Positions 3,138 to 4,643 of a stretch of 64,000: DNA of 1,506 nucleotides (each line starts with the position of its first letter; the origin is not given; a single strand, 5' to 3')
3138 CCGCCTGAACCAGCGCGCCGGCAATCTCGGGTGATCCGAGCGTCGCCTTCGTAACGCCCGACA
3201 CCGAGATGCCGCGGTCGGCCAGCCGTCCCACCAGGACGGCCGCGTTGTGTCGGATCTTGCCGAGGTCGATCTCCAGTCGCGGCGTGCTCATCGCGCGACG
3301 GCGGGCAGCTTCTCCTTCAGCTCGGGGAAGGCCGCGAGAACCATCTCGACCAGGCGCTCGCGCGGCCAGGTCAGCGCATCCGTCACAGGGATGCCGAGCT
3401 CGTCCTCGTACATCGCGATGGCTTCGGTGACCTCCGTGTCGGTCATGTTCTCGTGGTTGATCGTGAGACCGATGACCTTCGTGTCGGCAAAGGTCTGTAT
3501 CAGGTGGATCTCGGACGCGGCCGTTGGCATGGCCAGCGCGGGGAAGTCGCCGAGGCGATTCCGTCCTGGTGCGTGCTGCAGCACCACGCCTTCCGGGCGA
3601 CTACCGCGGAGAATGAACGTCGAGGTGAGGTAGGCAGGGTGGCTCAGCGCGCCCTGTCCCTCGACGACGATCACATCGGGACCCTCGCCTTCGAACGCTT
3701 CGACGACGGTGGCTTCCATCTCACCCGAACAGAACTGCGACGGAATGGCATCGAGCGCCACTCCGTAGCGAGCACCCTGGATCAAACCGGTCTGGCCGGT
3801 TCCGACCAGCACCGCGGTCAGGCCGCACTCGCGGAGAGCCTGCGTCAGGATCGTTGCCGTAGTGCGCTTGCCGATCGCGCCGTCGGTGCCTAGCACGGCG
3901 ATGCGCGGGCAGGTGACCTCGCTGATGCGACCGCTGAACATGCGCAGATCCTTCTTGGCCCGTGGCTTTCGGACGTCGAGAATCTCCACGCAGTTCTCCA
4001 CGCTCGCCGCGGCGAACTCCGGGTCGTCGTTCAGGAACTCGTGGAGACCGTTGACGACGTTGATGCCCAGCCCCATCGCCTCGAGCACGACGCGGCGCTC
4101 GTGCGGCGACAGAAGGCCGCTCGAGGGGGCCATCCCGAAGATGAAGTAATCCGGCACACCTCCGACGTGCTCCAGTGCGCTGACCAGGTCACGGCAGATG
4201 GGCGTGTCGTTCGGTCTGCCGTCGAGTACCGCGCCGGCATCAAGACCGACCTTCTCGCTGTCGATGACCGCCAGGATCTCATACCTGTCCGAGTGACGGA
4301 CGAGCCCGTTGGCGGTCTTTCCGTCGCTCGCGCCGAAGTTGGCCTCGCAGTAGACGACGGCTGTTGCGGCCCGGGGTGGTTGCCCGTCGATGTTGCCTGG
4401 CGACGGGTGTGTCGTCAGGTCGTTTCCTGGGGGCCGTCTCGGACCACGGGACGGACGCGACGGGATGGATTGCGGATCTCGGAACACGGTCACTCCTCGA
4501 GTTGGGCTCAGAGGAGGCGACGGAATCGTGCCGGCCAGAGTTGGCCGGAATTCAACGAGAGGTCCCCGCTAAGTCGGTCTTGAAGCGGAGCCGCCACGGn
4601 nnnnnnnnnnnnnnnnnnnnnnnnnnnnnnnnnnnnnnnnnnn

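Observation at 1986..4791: tRNA-Val split in two by a 2.6-kb two-gene cassette with duplicated anticodon-arm core (att-like)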

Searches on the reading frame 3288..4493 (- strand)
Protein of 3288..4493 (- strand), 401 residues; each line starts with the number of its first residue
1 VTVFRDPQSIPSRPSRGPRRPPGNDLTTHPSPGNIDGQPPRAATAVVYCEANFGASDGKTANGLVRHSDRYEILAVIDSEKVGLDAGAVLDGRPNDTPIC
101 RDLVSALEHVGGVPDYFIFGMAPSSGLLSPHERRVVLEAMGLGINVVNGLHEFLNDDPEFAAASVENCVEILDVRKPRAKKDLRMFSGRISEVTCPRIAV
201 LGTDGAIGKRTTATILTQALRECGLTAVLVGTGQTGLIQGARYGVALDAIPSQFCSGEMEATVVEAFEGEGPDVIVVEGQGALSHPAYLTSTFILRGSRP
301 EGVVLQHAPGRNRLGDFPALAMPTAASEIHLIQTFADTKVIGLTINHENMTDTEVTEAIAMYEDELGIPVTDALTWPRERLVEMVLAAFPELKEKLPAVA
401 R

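Call 10: search_protein_families(library=pfam, proteins=[window:3288-4493:-], max_evalue=0.01)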
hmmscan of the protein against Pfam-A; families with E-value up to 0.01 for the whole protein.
window:3288-4493:- (401 aa): 4 families
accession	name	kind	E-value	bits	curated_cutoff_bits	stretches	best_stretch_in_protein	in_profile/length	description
PF07755.17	DUF1611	-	9e-65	218.3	25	1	185-381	2-200/201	Domain of unknown function (DUF1611_C) P-loop domain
PF17396.8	DUF1611_N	-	5.2e-23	81.7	22.6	1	80-177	2-95/95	Domain of unknown function (DUF1611_N) Rossmann-like domain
PF01113.26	DapB_N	-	0.0066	17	25.6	0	58-109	13-67/124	Dihydrodipicolinate reductase, N-terminus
PF01656.29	CbiA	-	0.0075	16.7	25.4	0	198-372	1-107/125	CobQ/CobB/MinD/ParA nucleotide binding domain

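Call 11: search_protein_families(library=ncbifam, proteins=[window:3288-4493:-], max_evalue=0.01)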
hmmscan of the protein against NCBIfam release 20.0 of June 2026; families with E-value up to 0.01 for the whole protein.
window:3288-4493:- (401 aa): 2 families
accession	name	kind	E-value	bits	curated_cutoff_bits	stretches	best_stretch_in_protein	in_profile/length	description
NF041892.1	DgcN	equivalog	2.4e-45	154.9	480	1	117-383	60-324/326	N-acetyltransferase DgcN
TIGR01085.1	murE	subfamily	0.0092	14.9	257.3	0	171-240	58-127/472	UDP-N-acetylmuramyl-tripeptide synthetase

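Call 12: find_encoding_contigs(protein=window:3288-4493:-, flank=10000, max_places=10)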
Protein window:3288-4493:- (401 aa): no gene with exactly this product is on record in the collection.

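Call 24: find_related_loci(query=window:3288-4349:-, collection=metagenome_contigs, flank=10000)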
Query window:3288-4349:- (353 aa) in metagenome_contigs; peptide patterns used: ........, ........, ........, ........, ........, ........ (x = any residue, [..] = any of these).
600 stretches matched a pattern (row limit reached: there are more); 508 encode a relative of the query (tblastn E <= 1e-3); the best 80 are kept; 80 distinct loci.
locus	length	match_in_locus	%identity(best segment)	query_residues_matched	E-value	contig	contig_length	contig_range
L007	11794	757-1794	85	1-346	0e+0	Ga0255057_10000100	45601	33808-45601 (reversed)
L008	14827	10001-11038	85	1-346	0e+0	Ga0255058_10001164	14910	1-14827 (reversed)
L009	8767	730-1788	81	1-353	0e+0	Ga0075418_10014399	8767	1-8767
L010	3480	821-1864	82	1-348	0e+0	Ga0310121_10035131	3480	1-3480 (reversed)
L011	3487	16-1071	82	1-352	0e+0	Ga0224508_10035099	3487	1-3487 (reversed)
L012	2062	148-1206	79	1-353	0e+0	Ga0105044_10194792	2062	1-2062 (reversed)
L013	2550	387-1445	79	1-353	0e+0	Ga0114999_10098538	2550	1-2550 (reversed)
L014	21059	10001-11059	80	1-353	0e+0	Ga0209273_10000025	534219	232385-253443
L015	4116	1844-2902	79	1-353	0e+0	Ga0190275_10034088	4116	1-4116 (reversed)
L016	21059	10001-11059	80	1-353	0e+0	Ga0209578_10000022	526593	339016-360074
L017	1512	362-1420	79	1-353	0e+0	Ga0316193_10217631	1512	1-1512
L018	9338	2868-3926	79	1-353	0e+0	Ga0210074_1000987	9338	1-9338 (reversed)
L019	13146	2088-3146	79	1-353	0e+0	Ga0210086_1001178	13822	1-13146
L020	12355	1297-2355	79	1-353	0e+0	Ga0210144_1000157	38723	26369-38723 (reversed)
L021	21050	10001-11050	77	1-350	0e+0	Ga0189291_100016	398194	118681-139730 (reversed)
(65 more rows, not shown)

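Call 38: find_homologous_proteins(query=window:3288-4493:-, max_evalue=1e-50)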
Query window:3288-4493:- (401 aa): 7066 proteins with E <= 1e-50 among 8000 candidates; the best 120 are listed.
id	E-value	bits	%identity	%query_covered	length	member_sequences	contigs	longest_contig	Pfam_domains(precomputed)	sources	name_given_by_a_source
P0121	6.1e-264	893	100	100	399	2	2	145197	PF07755.18,PF17396.9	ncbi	-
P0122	8.3e-201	685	80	97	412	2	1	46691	PF07755.18,PF17396.9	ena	-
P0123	1.2e-192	658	77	99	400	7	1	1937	PF07755.18,PF17396.9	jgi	jgi:uncharacterized NAD-dependent epimerase/dehydratase family protein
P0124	2.0e-192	658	77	99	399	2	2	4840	PF07755.18,PF17396.9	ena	-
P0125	2.0e-191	654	78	96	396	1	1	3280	PF07755.18,PF17396.9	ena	-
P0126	6.2e-191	653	83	89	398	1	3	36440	PF07755.18,PF17396.9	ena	-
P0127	3.9e-190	650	77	98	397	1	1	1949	PF07755.18,PF17396.9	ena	-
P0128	5.7e-190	649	77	96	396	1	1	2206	PF07755.18,PF17396.9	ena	-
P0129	1.0e-189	649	77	99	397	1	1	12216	PF07755.18,PF17396.9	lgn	-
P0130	1.8e-189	648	76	98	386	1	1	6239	PF07755.18,PF17396.9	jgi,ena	-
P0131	4.0e-189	647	79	94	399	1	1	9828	PF07755.18,PF17396.9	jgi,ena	-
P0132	4.3e-189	647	79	95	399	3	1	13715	PF07755.18,PF17396.9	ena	-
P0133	4.7e-189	646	76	98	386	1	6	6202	PF07755.18,PF17396.9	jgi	jgi:uncharacterized NAD-dependent epimerase/dehydratase family protein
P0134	1.3e-188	645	76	98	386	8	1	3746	PF07755.18,PF17396.9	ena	-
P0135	1.3e-188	645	81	90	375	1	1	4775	PF07755.18,PF17396.9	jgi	jgi:uncharacterized NAD-dependent epimerase/dehydratase family protein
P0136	2.6e-188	644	80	93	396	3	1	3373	PF07755.18,PF17396.9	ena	-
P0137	7.6e-188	642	79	93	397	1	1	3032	PF07755.18,PF17396.9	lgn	-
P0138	1.5e-187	642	80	93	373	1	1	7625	PF07755.18,PF17396.9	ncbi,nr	ncbi:MAG: DUF1611 domain-containing protein [Alphaproteobacteria bacterium]|nr:DUF1611 domain-contai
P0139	2.2e-187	641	76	98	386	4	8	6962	PF07755.18,PF17396.9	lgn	-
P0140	4.8e-187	640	79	94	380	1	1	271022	PF07755.18,PF17396.9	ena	-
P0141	6.1e-187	640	80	91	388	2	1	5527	PF07755.18,PF17396.9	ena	-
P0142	6.5e-187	639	78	95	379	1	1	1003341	PF07755.18,PF17396.9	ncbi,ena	-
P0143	6.9e-187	639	80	90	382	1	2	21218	PF07755.18,PF17396.9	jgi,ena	jgi:uncharacterized NAD-dependent epimerase/dehydratase family protein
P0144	6.9e-187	639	78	95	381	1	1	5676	PF07755.18,PF17396.9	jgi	jgi:uncharacterized NAD-dependent epimerase/dehydratase family protein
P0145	9.5e-187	639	80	90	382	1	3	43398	PF07755.18,PF17396.9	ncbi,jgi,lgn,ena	jgi:uncharacterized NAD-dependent epimerase/dehydratase family protein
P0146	1.2e-186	639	81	89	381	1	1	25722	PF07755.18,PF17396.9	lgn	-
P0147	1.2e-186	638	80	90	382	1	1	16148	PF07755.18,PF17396.9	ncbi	-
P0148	1.5e-186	638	80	90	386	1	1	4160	PF07755.18,PF17396.9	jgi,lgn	jgi:uncharacterized NAD-dependent epimerase/dehydratase family protein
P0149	1.8e-186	638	76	98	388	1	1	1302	PF07755.18,PF17396.9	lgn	-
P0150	3.0e-186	637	80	91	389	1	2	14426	PF07755.18,PF17396.9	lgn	-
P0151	3.0e-186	637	80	90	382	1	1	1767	PF07755.18,PF17396.9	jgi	-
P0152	3.2e-186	637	75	97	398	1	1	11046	PF07755.18,PF17396.9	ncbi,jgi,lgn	ncbi:MAG: putative NAD-dependent epimerase/dehydratase family protein [Pseudohongiellaceae bacterium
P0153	3.6e-186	637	80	90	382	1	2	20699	PF07755.18,PF17396.9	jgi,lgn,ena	-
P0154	5.8e-186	636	80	90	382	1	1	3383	PF07755.18,PF17396.9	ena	-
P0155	7.8e-186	636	80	90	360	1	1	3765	PF07755.18,PF17396.9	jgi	-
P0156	8.4e-186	636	82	90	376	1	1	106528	PF07755.18,PF17396.9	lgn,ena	-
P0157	9.7e-186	636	80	90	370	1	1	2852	PF07755.18,PF17396.9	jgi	jgi:uncharacterized NAD-dependent epimerase/dehydratase family protein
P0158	1.0e-185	635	78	93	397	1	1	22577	PF07755.18,PF17396.9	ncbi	-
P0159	1.0e-185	635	81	90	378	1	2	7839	PF07755.18,PF17396.9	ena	-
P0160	1.1e-185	635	75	98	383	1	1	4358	PF07755.18,PF17396.9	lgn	-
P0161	1.3e-185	635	81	90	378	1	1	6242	PF07755.18,PF17396.9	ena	-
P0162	1.6e-185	635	81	90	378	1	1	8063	PF07755.18,PF17396.9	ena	-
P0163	1.7e-185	635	77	94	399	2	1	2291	PF07755.18,PF17396.9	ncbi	-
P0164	1.8e-185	635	81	90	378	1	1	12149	PF07755.18,PF17396.9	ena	-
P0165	2.0e-185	634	80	90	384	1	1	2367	PF07755.18,PF17396.9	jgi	jgi:uncharacterized NAD-dependent epimerase/dehydratase family protein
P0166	2.5e-185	634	80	90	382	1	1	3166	PF07755.18,PF17396.9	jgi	-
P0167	4.0e-185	634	76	98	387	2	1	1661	PF07755.18,PF17396.9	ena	-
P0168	4.5e-185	633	81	89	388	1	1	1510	PF07755.18,PF17396.9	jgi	jgi:uncharacterized NAD-dependent epimerase/dehydratase family protein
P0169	6.4e-185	633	76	98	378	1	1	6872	PF07755.18,PF17396.9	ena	-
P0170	6.7e-185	633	75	96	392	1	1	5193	PF07755.18,PF17396.9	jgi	jgi:uncharacterized NAD-dependent epimerase/dehydratase family protein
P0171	7.0e-185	633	80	91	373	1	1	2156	PF07755.18,PF17396.9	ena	-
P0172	7.3e-185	633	79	93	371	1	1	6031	PF07755.18,PF17396.9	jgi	jgi:uncharacterized NAD-dependent epimerase/dehydratase family protein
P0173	1.1e-184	632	78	91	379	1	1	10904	PF07755.18,PF17396.9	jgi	-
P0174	1.3e-184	632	75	94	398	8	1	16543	PF07755.18,PF17396.9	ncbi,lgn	ncbi:MAG: DUF1611 domain-containing protein [Candidatus Sedimenticola sp. 20ELBAFRAG]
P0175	1.3e-184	632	77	95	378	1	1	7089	PF07755.18,PF17396.9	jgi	jgi:uncharacterized NAD-dependent epimerase/dehydratase family protein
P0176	1.3e-184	632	77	92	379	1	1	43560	PF07755.18,PF17396.9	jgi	-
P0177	1.4e-184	632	75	99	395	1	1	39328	PF07755.18,PF17396.9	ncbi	-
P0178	1.7e-184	631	77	93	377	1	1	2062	PF07755.18,PF17396.9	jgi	-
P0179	1.8e-184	631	76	98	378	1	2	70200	PF07755.18,PF17396.9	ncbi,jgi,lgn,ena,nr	ncbi:MAG TPA: DUF1611 domain-containing protein [Acidimicrobiales bacterium]|nr:DUF1611 domain-conta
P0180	2.2e-184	631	80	89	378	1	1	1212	PF07755.18,PF17396.9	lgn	-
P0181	2.2e-184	631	76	98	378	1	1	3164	PF07755.18,PF17396.9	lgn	-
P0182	2.3e-184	631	80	90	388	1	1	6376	PF07755.18,PF17396.9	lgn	-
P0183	2.4e-184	631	80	90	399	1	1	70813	PF07755.18,PF17396.9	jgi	jgi:uncharacterized NAD-dependent epimerase/dehydratase family protein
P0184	2.5e-184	631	76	98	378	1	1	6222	PF07755.18,PF17396.9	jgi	-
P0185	2.8e-184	631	78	93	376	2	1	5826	PF07755.18,PF17396.9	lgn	-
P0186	3.1e-184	631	78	93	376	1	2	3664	PF07755.18,PF17396.9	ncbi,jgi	ncbi:MAG: putative NAD-dependent epimerase/dehydratase family protein [Myxococcota bacterium]|jgi:un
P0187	3.8e-184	630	77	95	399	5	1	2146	PF07755.18,PF17396.9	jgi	-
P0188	4.7e-184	630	75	98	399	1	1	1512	PF07755.18,PF17396.9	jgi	-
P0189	5.4e-184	630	80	89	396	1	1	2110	PF07755.18,PF17396.9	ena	-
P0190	6.8e-184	629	79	90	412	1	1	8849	PF07755.18,PF17396.9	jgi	-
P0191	7.1e-184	629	78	93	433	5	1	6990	PF07755.18,PF17396.9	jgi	jgi:uncharacterized NAD-dependent epimerase/dehydratase family protein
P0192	7.7e-184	629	80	90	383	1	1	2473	PF07755.18,PF17396.9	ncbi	-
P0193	1.0e-183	629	79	89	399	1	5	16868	PF07755.18,PF17396.9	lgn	-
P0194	1.1e-183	629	80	89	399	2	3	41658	PF07755.18,PF17396.9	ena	-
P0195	1.7e-183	628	77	95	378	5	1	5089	PF07755.18,PF17396.9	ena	-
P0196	2.0e-183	628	77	93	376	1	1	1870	PF07755.18,PF17396.9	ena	-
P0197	2.2e-183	628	80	90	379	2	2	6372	PF07755.18,PF17396.9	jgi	jgi:uncharacterized NAD-dependent epimerase/dehydratase family protein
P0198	3.0e-183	627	76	97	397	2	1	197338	PF07755.18,PF17396.9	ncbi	-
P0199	3.0e-183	627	77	91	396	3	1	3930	PF07755.18,PF17396.9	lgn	-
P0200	3.5e-183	627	76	95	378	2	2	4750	PF07755.18,PF17396.9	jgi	jgi:uncharacterized NAD-dependent epimerase/dehydratase family protein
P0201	4.5e-183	627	77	93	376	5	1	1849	PF07755.18,PF17396.9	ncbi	-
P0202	6.5e-183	626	73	99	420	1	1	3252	PF07755.18,PF17396.9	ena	-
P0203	6.8e-183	626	77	95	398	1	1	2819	PF07755.18,PF17396.9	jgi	jgi:uncharacterized NAD-dependent epimerase/dehydratase family protein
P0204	1.0e-182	626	75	98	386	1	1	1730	PF07755.18,PF17396.9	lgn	-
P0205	1.2e-182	625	79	89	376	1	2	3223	PF07755.18,PF17396.9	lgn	-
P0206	1.8e-182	625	77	95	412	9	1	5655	PF07755.18,PF17396.9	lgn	-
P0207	1.8e-182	625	79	89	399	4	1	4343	PF07755.18,PF17396.9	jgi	jgi:uncharacterized NAD-dependent epimerase/dehydratase family protein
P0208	1.9e-182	625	74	98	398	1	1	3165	PF07755.18,PF17396.9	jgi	-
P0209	1.9e-182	625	79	91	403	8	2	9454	PF07755.18,PF17396.9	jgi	jgi:uncharacterized NAD-dependent epimerase/dehydratase family protein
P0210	3.3e-182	624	78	91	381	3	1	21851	PF07755.18,PF17396.9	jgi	jgi:uncharacterized NAD-dependent epimerase/dehydratase family protein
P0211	4.8e-182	623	76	92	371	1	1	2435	PF07755.18,PF17396.9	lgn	-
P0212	6.5e-182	623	79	90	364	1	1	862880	PF07755.18,PF17396.9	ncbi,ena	-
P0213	7.7e-182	623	78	91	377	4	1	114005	PF07755.18,PF17396.9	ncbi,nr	ncbi:MAG TPA: DUF1611 domain-containing protein [Alphaproteobacteria bacterium]|nr:DUF1611 domain-co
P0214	1.1e-181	622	79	90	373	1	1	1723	PF07755.18,PF17396.9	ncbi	-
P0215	1.1e-181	622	75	96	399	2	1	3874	PF07755.18,PF17396.9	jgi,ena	-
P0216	1.2e-181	622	73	99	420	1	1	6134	PF07755.18,PF17396.9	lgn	-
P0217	1.3e-181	622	75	94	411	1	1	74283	PF07755.18,PF17396.9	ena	-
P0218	1.3e-181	622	78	92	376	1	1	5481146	PF07755.18,PF17396.9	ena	-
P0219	1.4e-181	622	77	91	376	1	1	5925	PF07755.18,PF17396.9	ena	-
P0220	1.5e-181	622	73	98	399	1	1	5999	PF07755.18,PF17396.9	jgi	jgi:uncharacterized NAD-dependent epimerase/dehydratase family protein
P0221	1.8e-181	622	78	90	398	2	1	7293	PF07755.18,PF17396.9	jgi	-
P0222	1.8e-181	622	78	92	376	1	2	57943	PF07755.18,PF17396.9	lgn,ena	-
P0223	1.8e-181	622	77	93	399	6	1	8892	PF07755.18,PF17396.9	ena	-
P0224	1.9e-181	621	76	93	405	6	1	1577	PF07755.18,PF17396.9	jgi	-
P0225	2.1e-181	621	73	99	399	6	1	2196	PF07755.18,PF17396.9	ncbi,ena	-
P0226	2.4e-181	621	79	89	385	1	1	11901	PF07755.18,PF17396.9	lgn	-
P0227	2.9e-181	621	79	90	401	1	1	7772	PF07755.18,PF17396.9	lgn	-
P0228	3.0e-181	621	74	96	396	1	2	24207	PF07755.18,PF17396.9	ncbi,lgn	-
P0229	3.3e-181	621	77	91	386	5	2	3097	PF07755.18,PF17396.9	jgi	jgi:uncharacterized NAD-dependent epimerase/dehydratase family protein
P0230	3.7e-181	620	72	99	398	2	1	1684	PF07755.18,PF17396.9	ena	-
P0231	4.2e-181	620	78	89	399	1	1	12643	PF07755.18,PF17396.9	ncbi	-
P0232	4.8e-181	620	78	89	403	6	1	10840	PF07755.18,PF17396.9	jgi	-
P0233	5.3e-181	620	77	92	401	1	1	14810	PF07755.18,PF17396.9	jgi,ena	-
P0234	1.0e-180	619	75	92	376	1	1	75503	PF07755.18,PF17396.9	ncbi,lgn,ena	-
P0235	1.1e-180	619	74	96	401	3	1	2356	PF07755.18,PF17396.9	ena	-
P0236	1.2e-180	619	80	89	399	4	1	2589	PF07755.18,PF17396.9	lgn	-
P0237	1.2e-180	619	78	90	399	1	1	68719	PF07755.18,PF17396.9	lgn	-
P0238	1.2e-180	619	74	96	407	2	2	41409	PF07755.18,PF17396.9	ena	-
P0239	1.4e-180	619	79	90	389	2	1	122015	PF07755.18,PF17396.9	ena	-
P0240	1.8e-180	618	77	89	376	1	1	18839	PF07755.18,PF17396.9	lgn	-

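Call 39: find_encoding_contigs(protein=P0121, flank=10000, max_places=10)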
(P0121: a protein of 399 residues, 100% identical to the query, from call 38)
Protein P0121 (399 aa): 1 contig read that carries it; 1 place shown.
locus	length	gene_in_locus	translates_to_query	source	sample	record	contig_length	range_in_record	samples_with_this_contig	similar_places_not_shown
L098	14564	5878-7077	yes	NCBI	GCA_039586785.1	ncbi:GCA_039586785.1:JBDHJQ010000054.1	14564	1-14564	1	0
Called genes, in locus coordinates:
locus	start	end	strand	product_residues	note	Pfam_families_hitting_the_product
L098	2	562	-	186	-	?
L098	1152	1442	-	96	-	PF19383:DUF5958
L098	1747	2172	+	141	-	-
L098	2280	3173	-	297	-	PF20434:BD-FAE, PF07859:Abhydrolase_3, PF00561:Abhydrolase_1 (faint), PF00326:Peptidase_S9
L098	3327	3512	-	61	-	-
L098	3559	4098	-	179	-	-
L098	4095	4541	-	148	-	-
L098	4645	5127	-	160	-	-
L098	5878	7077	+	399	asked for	PF17396:DUF1611_N, PF07755:DUF1611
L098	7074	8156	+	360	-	PF01168:Ala_racemase_N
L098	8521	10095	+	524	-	-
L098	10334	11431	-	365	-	PF02931:Neur_chan_LBD, PF02932:Neur_chan_memb (weak)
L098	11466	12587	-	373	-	PF13609:Porin_4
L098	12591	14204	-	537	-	PF07519:Tannase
